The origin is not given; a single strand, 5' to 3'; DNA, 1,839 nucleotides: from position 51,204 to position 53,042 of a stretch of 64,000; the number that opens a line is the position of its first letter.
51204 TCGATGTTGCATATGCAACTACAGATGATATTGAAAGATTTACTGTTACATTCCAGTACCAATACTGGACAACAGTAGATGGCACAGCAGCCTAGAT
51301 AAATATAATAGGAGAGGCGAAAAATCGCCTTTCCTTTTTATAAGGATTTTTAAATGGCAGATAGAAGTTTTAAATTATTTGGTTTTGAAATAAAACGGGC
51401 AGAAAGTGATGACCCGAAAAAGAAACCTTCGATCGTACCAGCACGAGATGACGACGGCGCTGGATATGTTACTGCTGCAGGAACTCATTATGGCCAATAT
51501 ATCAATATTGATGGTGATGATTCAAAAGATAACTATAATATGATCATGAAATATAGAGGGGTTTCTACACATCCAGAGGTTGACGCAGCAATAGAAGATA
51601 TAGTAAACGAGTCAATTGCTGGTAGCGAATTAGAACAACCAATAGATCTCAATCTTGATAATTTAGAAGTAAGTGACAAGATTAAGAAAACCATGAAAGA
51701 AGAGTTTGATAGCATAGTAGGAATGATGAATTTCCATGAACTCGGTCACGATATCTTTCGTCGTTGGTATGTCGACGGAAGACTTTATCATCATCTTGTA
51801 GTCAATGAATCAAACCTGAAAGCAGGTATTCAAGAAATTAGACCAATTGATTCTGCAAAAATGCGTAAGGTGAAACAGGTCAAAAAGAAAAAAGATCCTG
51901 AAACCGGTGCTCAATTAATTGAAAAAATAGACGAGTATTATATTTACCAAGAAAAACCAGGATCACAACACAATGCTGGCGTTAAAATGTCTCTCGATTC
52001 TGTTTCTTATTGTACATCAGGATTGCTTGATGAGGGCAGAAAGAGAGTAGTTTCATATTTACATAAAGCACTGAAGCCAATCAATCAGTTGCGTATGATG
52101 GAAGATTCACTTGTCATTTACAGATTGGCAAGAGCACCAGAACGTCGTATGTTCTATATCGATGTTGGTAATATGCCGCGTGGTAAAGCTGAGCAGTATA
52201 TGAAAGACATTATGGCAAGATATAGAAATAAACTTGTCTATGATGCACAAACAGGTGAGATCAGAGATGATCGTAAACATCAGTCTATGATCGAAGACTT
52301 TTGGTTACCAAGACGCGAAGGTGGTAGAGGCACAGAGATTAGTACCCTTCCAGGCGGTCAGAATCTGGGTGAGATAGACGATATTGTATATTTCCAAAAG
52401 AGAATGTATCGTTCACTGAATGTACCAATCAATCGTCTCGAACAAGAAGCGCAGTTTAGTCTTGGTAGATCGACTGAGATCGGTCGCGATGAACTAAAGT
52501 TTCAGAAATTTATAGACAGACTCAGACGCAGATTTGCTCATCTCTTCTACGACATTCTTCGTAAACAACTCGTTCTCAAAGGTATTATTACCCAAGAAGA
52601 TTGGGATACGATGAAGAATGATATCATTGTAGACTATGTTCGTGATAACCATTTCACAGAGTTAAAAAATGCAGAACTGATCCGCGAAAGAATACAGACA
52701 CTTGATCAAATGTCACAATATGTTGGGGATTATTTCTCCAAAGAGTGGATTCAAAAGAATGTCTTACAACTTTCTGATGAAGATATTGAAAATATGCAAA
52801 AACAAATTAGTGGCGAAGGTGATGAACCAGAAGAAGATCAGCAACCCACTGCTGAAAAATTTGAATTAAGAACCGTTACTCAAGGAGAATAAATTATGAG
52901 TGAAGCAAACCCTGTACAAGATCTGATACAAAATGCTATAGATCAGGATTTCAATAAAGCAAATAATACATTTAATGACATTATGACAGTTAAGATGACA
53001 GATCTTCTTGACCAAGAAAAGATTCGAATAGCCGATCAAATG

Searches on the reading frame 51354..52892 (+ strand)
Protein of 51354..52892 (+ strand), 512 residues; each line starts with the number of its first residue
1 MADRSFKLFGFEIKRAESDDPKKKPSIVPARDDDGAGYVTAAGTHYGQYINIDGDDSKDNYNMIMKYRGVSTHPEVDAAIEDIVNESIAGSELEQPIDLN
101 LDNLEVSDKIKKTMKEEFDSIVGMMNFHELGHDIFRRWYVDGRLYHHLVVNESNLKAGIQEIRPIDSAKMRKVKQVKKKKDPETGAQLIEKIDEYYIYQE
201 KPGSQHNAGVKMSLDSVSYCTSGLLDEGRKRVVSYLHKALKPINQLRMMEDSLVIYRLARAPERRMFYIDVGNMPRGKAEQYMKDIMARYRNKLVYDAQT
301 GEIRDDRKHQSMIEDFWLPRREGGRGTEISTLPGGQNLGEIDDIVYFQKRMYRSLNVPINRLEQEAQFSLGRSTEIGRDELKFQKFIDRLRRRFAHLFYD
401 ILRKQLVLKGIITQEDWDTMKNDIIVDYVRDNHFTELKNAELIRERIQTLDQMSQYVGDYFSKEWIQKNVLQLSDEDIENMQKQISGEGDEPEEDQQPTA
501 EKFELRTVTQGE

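Call 9: search_protein_families(library=phrogs, proteins=[window:51354-52892:+], max_evalue=0.001)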
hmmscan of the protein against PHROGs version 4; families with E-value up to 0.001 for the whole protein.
window:51354-52892:+ (512 aa): 1 family
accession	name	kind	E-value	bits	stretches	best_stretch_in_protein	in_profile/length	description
phrog_213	-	head and packaging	2e-196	654.7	1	7-501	4-510/528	portal protein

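Call 26: search_dna_similar(query=window:51354-52892:+, collection=phages, mode=protein, max_rows=15)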
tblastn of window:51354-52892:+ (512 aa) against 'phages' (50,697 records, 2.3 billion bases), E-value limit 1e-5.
Records with a match: 2595; places in all: 2597; records where one place covers at least 80% of the query: 2447.
Best place of each record, by identity: 60-80% 1; <60% 2594.
By first word of the organism name: Escherichia 667; Synechococcus 382; Klebsiella 331; Salmonella 202; Vibrio 134; Shigella 89; Aeromonas 80; Acinetobacter 71; Cyanophage 62; Enterobacter 58; and 62 more.
By host as written in the record: - 466; Escherichia coli 278; Klebsiella pneumoniae 115; Synechococcus 107; Synechococcus sp. 41; Escherichia coli O157:H7 38; Salmonella enterica 29; Synechococcus sp. WH7803 28; and 576 more.
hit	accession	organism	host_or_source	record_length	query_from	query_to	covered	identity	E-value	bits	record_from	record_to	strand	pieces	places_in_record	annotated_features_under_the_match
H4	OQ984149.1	Phage C48C1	-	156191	1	488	95%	67.3%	0e+0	708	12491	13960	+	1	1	portal protein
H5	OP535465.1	Synechococcus phage S-CREM1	Synechococcus sp. CB0101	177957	4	488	95%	53.4%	3e-165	524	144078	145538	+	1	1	portal vertex protein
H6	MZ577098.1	Methylophilales phage Melnitz-3 EXVC039M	Methylophilales_sp._H5P1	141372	7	488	94%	53.2%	6e-175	552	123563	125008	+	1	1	capsid assembly protein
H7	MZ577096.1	Methylophilales phage Melnitz-2 EXVC040M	Methylophilales_sp._H5P1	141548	7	488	94%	53.2%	6e-175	552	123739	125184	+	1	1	capsid assembly protein/portal protein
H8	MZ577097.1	Methylophilales phage Melnitz EXVC044M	Methylophilales_sp._H5P1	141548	7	488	94%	53.2%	6e-175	552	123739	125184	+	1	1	capsid assembly protein/portal protein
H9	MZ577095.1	Methylophilales phage Melnitz-1 EXVC043M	Methylophilales_sp._H5P1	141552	7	488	94%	53.2%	6e-175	552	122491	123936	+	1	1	hypothetical protein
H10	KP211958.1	Cyanophage P-TIM40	Prochlorococcus sp. NATL2A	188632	7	490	95%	52.6%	1e-161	513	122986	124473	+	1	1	portal vertex protein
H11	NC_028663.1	Cyanophage P-TIM40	Prochlorococcus sp. NATL2A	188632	7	490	95%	52.6%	1e-161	513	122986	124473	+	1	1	portal protein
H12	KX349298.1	Cyanophage S-RIM14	Synechococcus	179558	7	501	97%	51.0%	1e-158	505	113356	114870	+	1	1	portal vertex protein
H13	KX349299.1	Cyanophage S-RIM14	Synechococcus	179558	7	501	97%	51.0%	1e-158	505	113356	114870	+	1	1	portal vertex protein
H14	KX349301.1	Cyanophage S-RIM14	Synechococcus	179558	7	501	97%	51.0%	1e-158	505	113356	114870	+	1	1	portal vertex protein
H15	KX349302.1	Cyanophage S-RIM14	Synechococcus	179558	7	501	97%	51.0%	1e-158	505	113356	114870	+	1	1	portal vertex protein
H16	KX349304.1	Cyanophage S-RIM14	Synechococcus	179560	7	501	97%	51.0%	1e-158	505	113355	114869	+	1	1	portal vertex protein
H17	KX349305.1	Cyanophage S-RIM14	Synechococcus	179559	7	501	97%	51.0%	1e-158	505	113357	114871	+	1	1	portal vertex protein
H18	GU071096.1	Synechococcus phage S-ShM2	Synechococcus sp. WH8102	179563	7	501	97%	51.0%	1e-158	505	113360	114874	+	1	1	gp20: portal vertex protein of head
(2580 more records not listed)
